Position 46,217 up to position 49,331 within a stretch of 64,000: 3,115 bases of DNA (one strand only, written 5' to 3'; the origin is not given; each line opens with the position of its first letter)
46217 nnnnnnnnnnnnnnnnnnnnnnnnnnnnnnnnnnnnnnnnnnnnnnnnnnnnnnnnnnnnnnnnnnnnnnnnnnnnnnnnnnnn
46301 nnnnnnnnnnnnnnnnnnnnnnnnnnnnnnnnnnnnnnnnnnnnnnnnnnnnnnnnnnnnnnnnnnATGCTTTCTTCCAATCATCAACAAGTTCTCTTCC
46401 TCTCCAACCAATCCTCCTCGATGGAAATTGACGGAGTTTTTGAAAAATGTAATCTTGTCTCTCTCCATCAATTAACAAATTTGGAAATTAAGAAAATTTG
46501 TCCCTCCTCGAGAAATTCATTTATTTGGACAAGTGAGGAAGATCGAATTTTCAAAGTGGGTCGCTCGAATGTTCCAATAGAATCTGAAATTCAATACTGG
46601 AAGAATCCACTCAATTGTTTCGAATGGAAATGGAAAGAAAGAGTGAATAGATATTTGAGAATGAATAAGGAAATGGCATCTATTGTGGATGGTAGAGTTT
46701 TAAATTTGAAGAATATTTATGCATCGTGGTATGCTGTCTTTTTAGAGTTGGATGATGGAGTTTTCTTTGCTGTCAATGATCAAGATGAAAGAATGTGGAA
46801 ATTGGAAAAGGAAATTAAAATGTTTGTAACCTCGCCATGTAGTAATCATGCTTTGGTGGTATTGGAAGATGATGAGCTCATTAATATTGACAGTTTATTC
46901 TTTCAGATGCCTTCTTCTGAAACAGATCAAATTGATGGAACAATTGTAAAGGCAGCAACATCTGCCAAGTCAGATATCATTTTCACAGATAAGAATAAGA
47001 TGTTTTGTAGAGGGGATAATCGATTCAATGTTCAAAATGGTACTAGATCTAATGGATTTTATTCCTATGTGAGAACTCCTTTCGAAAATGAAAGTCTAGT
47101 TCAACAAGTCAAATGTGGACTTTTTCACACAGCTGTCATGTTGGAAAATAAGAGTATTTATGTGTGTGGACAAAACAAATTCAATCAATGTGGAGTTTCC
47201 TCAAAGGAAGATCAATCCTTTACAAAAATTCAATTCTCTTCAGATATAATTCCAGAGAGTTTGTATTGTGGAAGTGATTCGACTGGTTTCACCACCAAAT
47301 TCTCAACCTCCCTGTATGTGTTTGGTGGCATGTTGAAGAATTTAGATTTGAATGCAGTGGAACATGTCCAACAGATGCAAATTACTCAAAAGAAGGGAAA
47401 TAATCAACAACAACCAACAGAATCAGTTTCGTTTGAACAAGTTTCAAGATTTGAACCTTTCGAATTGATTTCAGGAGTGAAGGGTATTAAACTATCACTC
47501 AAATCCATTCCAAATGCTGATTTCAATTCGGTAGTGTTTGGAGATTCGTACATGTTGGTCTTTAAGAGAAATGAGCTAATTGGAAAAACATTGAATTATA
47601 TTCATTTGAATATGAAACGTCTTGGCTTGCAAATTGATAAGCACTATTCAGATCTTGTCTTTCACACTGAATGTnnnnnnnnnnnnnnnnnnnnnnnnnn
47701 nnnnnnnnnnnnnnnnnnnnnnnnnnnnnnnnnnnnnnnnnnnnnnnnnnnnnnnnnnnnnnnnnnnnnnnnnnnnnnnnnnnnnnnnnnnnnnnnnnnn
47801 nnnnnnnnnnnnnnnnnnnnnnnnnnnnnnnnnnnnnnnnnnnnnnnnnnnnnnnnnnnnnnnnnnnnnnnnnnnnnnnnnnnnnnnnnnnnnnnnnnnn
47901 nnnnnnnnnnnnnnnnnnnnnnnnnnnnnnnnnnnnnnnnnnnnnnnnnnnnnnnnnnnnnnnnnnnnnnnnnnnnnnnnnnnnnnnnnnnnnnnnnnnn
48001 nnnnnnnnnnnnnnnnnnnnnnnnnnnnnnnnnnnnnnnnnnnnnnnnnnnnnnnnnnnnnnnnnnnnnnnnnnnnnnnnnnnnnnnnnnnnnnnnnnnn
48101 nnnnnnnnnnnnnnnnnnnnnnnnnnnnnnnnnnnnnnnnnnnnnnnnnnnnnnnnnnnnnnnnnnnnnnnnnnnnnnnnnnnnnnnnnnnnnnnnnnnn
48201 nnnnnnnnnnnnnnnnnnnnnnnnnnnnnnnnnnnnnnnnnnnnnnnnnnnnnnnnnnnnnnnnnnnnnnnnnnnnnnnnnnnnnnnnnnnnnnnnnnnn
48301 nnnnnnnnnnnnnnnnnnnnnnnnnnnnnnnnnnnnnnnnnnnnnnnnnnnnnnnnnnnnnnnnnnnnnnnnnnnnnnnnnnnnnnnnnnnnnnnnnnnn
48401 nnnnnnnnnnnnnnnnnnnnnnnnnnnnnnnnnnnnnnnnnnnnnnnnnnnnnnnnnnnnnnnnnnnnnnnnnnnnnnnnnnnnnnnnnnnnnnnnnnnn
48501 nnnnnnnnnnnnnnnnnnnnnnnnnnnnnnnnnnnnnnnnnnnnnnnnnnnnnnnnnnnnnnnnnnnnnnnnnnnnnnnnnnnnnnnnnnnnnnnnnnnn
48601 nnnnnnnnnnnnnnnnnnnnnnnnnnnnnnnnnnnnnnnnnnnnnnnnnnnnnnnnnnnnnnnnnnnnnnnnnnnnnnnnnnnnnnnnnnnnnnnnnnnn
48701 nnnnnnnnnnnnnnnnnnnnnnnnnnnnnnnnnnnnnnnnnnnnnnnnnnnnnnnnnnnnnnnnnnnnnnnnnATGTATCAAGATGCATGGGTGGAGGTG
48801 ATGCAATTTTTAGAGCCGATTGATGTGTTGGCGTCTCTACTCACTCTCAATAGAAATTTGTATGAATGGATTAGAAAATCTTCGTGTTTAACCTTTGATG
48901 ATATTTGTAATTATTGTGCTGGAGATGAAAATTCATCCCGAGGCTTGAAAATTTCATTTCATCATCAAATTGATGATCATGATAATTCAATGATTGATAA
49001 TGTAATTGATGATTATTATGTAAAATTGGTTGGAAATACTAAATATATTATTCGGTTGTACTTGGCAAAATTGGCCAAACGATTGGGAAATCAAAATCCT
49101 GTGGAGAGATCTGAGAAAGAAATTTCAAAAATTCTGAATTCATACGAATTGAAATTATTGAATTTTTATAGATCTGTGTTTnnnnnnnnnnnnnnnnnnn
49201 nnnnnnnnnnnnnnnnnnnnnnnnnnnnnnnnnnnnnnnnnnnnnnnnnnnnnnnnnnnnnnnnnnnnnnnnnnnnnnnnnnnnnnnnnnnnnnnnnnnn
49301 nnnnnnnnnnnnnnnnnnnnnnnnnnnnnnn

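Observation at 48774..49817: F-box-like domain fused to a small GTPase with altered guanine-specificity motifs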

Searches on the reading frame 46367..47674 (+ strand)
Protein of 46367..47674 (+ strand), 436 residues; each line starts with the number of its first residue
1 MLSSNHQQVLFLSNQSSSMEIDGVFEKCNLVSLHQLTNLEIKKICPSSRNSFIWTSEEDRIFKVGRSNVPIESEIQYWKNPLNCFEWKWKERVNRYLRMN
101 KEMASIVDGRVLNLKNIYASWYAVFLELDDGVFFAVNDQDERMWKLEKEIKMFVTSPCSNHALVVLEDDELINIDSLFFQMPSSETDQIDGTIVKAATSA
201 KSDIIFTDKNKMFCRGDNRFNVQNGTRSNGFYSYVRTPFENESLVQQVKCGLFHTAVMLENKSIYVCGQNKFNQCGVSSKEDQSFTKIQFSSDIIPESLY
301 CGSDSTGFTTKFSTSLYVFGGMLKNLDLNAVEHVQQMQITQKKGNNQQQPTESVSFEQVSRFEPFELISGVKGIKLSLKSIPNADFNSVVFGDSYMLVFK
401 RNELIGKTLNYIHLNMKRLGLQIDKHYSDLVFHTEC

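Call 4: search_protein_families(library=pfam, proteins=[window:46367-47674:+], max_evalue=1)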
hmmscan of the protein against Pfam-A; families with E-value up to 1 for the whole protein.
window:46367-47674:+ (436 aa): 5 families
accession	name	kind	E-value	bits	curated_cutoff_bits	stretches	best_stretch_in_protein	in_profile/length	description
PF25390.1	WD40_RLD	-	1.5e-13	51.3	150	1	190-323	141-274/363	RCC1-like domain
PF13540.12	RCC1_2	-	8.8e-10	38.5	22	1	245-274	1-30/30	Regulator of chromosome condensation (RCC1) repeat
PF00415.24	RCC1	-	0.00037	21.4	21.7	1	264-306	4-47/50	Regulator of chromosome condensation (RCC1) repeat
PF24681.1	Kelch_KLHDC2_KLHL20_DRC7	-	0.01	15.6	50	1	254-330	2-80/221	KLHDC2/KLHL20/DRC7 Kelch-repeats domain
PF01426.24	BAH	-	0.11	12.9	30.8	1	6-50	60-102/121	BAH domain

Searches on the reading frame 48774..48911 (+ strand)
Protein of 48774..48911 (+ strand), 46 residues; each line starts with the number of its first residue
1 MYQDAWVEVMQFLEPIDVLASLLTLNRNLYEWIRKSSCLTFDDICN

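Call 31: search_solved_structures(query=A4, max_evalue=10, show_alignments=3)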
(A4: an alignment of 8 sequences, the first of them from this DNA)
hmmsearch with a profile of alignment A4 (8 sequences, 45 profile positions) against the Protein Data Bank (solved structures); distinct sequences matched with E-value up to 10: 0.

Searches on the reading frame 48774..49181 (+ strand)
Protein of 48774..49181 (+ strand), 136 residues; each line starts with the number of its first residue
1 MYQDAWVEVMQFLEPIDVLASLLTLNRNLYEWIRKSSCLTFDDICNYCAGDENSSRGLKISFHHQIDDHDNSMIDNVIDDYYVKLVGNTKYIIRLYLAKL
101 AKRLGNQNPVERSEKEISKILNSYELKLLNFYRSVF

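Call 13: search_solved_structures(query=A2, max_evalue=10, show_alignments=4)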
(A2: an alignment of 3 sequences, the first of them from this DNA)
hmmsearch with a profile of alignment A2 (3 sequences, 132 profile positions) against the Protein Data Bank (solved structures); distinct sequences matched with E-value up to 10: 11.
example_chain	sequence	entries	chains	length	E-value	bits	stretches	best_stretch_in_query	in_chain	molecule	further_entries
1vlk_A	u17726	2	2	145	0.08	16.3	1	53-125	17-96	VIRAL INTERLEUKIN-10 | Viral interleukin-10 homolog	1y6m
1y6n_L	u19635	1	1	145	0.14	15.5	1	53-125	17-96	Viral interleukin-10 homolog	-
1k28_D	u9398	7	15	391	0.18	15.2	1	49-109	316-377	BASEPLATE STRUCTURAL PROTEIN GP27 | Baseplate hub protein gp27 | gp27, baseplate hub protein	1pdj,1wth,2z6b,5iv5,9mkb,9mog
1ilk_A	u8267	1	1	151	0.43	14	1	53-125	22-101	INTERLEUKIN-10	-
1inr_A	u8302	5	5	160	0.5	13.8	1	53-125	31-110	INTERLEUKIN-10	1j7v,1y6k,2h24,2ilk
1lk3_A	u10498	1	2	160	0.6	13.5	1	53-125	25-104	Interleukin-10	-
5gu6_A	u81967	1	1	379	1.2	12.6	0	104-125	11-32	Endoplasmic reticulum resident protein 44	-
5xwm_A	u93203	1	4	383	1.2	12.5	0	104-125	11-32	Endoplasmic reticulum resident protein 44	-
2r2j_A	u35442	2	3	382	1.3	12.5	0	105-125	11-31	Thioredoxin domain-containing protein 4 | Endoplasmic reticulum resident protein 44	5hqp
2q2b_A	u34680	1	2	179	1.6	12.1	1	20-67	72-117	Cytosolic acyl coenzyme A thioester hydrolase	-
2l8o_A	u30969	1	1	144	1.8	11.9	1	41-70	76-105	Activator of Hsp90 ATPase homologue 1-like C-terminal domain-containing protein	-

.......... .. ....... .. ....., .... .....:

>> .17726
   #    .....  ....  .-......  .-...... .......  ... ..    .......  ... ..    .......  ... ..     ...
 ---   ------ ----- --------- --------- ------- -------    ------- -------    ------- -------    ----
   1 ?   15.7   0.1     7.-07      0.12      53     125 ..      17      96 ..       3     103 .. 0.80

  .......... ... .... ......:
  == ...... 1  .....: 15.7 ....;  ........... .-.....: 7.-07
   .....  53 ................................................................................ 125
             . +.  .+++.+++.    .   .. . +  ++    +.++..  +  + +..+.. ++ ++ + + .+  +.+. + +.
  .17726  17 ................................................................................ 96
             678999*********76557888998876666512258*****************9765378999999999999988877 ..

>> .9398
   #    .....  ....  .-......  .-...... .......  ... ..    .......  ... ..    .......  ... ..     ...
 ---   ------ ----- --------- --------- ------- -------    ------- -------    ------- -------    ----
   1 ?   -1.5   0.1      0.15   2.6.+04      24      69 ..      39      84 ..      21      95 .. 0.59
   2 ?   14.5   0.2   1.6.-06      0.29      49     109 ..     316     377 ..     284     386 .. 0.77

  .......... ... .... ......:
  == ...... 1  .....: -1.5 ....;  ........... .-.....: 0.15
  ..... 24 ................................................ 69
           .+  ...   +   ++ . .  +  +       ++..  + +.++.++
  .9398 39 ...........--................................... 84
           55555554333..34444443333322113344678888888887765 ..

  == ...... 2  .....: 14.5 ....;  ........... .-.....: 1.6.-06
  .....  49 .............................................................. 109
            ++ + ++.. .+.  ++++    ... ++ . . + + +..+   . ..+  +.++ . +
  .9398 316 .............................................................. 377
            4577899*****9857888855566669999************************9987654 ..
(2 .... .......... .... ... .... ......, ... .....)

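Call 14: search_protein_families(library=pfam, alignment_id=A2, max_evalue=10)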
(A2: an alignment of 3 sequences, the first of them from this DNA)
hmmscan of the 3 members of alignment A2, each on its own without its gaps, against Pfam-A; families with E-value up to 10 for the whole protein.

A. member 1, seq(136 aa): 1 family
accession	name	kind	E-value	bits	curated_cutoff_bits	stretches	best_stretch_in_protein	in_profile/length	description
PF00646.38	F-box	-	0.057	13.8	20.5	1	4-37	7-39/43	F-box domain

B. families by the number of members that match (of 3 scanned): 2 families
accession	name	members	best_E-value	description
PF00646.38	F-box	1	0.057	F-box domain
PF09096.16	Phage-tail_2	1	0.096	Baseplate structural protein, domain 2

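Call 20: search_protein_representatives(alignment_id=A2)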
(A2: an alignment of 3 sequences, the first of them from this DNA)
Query: 3 sequences, 132 profile positions. Proteins with E-value up to 0.001 (for the whole library): 10; up to 1e-10: 5; up to 1e-30: 4. The best 10 are listed.
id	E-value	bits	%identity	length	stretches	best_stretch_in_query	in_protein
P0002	4.5e-68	243.7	-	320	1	1-132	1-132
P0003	7.9e-63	226.7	-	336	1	1-132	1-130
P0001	4.5e-61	221.1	-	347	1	1-128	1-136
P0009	2.0e-39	151.0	-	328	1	1-130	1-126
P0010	2.4e-17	79.6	-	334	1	1-126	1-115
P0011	2.4e-09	53.6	-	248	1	3-128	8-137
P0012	4.0e-07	46.5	-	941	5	55-102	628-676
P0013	1.0e-04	38.7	-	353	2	3-126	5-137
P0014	3.4e-04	37.0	-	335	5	1-44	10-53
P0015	5.7e-04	36.3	-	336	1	1-116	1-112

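Call 22: list_cluster_members(proteins=[P0009, P0010, P0011, P0013, P0015, P0002, P0003])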
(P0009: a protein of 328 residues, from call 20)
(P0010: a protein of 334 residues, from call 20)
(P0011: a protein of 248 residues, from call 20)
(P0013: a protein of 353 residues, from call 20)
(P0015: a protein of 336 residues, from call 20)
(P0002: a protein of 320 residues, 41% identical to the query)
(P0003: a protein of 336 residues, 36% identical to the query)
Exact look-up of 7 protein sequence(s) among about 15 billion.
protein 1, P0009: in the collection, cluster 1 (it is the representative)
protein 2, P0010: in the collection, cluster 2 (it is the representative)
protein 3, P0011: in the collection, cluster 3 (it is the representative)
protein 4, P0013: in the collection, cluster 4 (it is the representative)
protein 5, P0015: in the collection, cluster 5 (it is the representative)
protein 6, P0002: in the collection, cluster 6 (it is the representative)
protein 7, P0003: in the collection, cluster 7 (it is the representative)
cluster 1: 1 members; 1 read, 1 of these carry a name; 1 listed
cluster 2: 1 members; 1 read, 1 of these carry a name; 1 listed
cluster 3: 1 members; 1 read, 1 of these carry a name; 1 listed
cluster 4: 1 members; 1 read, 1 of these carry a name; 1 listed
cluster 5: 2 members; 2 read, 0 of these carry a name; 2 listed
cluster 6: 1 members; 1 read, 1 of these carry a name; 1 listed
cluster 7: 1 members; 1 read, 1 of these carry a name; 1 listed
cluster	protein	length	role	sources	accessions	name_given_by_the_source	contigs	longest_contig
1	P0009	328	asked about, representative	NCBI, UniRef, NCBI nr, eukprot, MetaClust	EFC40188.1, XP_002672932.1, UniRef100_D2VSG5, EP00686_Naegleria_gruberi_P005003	predicted protein [Naegleria gruberi] | Predicted protein n=1 Tax=Naegleria gruberi TaxID=5762 RepID=D2VSG5_NAEGR | uncharacterized protein NAEGRDRAFT_71933 [Naegleria gruberi]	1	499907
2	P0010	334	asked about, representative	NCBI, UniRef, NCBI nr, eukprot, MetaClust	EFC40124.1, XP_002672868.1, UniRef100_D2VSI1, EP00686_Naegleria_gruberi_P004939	predicted protein [Naegleria gruberi] | Predicted protein n=1 Tax=Naegleria gruberi TaxID=5762 RepID=D2VSI1_NAEGR | uncharacterized protein NAEGRDRAFT_71949 [Naegleria gruberi]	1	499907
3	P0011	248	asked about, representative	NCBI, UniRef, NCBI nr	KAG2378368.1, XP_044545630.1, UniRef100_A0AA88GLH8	hypothetical protein C9374_008511 [Naegleria lovaniensis] | F-box domain-containing protein n=1 Tax=Naegleria lovaniensis TaxID=51637 ... | uncharacterized protein C9374_008511 [Naegleria lovaniensis]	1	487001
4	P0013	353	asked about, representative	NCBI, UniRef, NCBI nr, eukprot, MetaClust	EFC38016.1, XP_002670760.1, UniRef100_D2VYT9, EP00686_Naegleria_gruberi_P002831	predicted protein [Naegleria gruberi] | Predicted protein n=1 Tax=Naegleria gruberi TaxID=5762 RepID=D2VYT9_NAEGR | uncharacterized protein NAEGRDRAFT_59617 [Naegleria gruberi]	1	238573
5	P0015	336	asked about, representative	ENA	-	-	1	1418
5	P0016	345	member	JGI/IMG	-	-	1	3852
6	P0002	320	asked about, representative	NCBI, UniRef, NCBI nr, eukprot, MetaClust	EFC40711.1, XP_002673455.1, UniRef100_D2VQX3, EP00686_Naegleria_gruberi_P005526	predicted protein [Naegleria gruberi] | Predicted protein n=1 Tax=Naegleria gruberi TaxID=5762 RepID=D2VQX3_NAEGR | uncharacterized protein NAEGRDRAFT_71378 [Naegleria gruberi]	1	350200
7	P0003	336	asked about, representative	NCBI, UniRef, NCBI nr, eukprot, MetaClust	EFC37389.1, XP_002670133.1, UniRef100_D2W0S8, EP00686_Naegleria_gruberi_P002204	predicted protein [Naegleria gruberi] | Predicted protein n=1 Tax=Naegleria gruberi TaxID=5762 RepID=D2W0S8_NAEGR | uncharacterized protein NAEGRDRAFT_74966 [Naegleria gruberi]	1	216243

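Call 32: search_protein_families(library=pfam, proteins=[P0009, P0010, P0013, P0011, P0015, P0016], max_evalue=10)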
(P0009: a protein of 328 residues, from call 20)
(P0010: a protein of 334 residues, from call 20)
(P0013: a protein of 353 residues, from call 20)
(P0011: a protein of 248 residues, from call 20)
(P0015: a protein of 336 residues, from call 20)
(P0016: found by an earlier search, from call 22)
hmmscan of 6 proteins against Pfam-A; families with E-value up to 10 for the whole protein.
P0009 (328 aa): 4 families
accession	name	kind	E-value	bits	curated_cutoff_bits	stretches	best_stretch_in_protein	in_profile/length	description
PF00071.28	Ras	-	3.1e-10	40.3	21.6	1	139-292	3-147/162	Ras family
PF08477.19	Roc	-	2.6e-07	31.3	27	1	139-248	3-112/119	Ras of Complex, Roc, domain of DAPkinase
PF00646.38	F-box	-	0.02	15.3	20.5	1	6-39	8-40/43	F-box domain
PF13555.12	AAA_29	-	0.024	14.8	27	1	114-151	4-38/61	P-loop containing region of AAA domain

P0010 (334 aa): 4 families
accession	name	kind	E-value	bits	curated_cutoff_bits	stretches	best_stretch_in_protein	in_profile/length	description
PF00071.28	Ras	-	6.9e-11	42.4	21.6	1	137-290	1-150/162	Ras family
PF08477.19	Roc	-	0.00028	21.5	27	1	137-239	1-107/119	Ras of Complex, Roc, domain of DAPkinase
PF04763.17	DUF562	-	0.11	12.3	25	1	183-228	22-66/146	Protein of unknown function (DUF562)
PF00646.38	F-box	-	0.18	12.2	20.5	1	3-22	6-25/43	F-box domain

P0013 (353 aa): 2 families
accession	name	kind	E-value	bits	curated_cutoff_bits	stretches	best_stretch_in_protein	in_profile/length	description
PF00071.28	Ras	-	1.1e-13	51.5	21.6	1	158-312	1-150/162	Ras family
PF08477.19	Roc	-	2e-06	28.5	27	1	158-271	1-115/119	Ras of Complex, Roc, domain of DAPkinase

P0011 (248 aa): 13 families
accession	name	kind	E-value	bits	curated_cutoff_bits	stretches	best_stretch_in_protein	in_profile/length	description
PF00071.28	Ras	-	1.8e-10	41.1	21.6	1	162-246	1-87/162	Ras family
PF08477.19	Roc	-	1.9e-06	28.6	27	1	162-239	1-88/119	Ras of Complex, Roc, domain of DAPkinase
PF00646.38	F-box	-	7e-05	23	20.5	1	6-42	4-39/43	F-box domain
PF12937.12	F-box-like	-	0.00018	21.6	24.3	1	8-38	6-35/47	F-box-like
PF01926.29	MMR_HSR1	-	0.0015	19.1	21.9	1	163-188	2-26/113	50S ribosome-binding GTPase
PF03193.22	RsgA_GTPase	-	0.0043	17.3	30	1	162-200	108-146/174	RsgA GTPase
PF13555.12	AAA_29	-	0.016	15.4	27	1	149-177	15-39/61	P-loop containing region of AAA domain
PF13191.12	AAA_16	-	0.018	16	32.6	1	164-203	28-63/167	AAA ATPase domain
PF00005.33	ABC_tran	-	0.023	15.7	25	1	162-184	13-35/137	ABC transporter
PF05272.17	VapE-like_dom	-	0.03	14.2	25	1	163-210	54-99/217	Virulence-associated protein E-like domain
PF00735.24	Septin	-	0.036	13.8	26.2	1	160-206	4-51/280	Septin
PF13401.12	AAA_22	-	0.16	12.8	27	1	163-184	8-29/130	AAA domain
PF13238.12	AAA_18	-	0.24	12.3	29.4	1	165-193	3-25/128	AAA domain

P0015 (336 aa): 2 families
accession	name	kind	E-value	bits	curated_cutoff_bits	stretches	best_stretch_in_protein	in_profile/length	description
PF00071.28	Ras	-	3.3e-13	50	21.6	1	199-321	28-150/162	Ras family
PF00646.38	F-box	-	0.017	15.5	20.5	1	3-33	6-35/43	F-box domain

P0016 (345 aa): 2 families
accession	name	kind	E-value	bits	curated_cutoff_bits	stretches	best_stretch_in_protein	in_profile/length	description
PF00071.28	Ras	-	3.4e-13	49.9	21.6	1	208-330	28-150/162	Ras family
PF00646.38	F-box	-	0.0098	16.2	20.5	1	15-45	6-35/43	F-box domain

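Call 60: find_encoding_contigs(protein=P0015, flank=3000, max_places=3)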
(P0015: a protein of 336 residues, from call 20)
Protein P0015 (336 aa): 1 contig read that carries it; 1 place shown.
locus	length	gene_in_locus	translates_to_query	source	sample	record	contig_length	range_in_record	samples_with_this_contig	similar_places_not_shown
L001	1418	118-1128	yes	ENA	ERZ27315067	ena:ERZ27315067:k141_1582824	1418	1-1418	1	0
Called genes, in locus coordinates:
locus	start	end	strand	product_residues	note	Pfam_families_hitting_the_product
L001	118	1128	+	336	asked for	PF00071:Ras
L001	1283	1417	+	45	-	?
